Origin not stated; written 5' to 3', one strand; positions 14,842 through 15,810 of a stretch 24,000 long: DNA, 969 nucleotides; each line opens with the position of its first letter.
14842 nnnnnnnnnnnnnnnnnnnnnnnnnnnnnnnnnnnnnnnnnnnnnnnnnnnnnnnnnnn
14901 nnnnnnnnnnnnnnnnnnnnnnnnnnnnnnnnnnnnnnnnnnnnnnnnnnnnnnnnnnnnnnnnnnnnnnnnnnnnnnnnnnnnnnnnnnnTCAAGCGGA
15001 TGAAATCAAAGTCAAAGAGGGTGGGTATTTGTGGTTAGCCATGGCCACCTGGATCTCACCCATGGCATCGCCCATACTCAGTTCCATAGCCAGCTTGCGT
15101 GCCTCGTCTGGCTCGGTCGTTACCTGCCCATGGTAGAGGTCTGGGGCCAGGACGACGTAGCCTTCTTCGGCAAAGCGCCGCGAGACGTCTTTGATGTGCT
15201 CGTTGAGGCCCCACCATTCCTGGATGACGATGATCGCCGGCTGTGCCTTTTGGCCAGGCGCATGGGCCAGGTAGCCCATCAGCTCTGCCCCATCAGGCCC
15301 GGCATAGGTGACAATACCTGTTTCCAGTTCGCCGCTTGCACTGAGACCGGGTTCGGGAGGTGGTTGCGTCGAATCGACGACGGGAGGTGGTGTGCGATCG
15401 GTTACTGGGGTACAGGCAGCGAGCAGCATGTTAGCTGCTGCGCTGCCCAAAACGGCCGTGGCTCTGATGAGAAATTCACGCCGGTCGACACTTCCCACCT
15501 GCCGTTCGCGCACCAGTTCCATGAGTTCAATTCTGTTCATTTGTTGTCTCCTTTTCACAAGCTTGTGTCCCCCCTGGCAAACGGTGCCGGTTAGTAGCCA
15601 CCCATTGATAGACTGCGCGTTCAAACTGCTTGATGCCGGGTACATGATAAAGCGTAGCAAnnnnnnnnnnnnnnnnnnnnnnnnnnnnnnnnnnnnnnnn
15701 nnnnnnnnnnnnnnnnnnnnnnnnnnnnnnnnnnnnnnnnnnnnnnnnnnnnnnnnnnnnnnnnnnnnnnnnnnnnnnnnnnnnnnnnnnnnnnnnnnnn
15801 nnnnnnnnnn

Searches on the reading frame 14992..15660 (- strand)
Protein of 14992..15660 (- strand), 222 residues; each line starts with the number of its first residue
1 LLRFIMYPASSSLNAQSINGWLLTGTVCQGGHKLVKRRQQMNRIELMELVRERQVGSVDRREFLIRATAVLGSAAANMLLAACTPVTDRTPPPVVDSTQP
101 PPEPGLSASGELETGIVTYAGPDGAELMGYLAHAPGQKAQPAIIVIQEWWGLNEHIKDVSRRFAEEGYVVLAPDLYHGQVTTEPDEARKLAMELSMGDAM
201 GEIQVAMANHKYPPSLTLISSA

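Call 42: search_protein_families(library=pfam, proteins=[window:14992-15660:-], max_evalue=0.001)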
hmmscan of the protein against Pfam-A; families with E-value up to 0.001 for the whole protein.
window:14992-15660:- (222 aa): 1 family
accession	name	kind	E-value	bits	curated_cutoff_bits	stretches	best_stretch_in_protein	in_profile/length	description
PF01738.24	DLH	-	1.6e-18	67.5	21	1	129-203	3-77/217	Dienelactone hydrolase family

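Call 61: search_protein_families(library=ncbifam, proteins=[window:14992-15660:-], max_evalue=0.01)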
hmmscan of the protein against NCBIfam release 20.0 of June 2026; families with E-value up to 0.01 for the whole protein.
window:14992-15660:- (222 aa): 1 family
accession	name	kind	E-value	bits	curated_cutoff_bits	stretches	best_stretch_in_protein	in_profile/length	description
NF041440.1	hydrolase_YghX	exception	3.3e-14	52.7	460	1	45-188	10-146/292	YghX family hydrolase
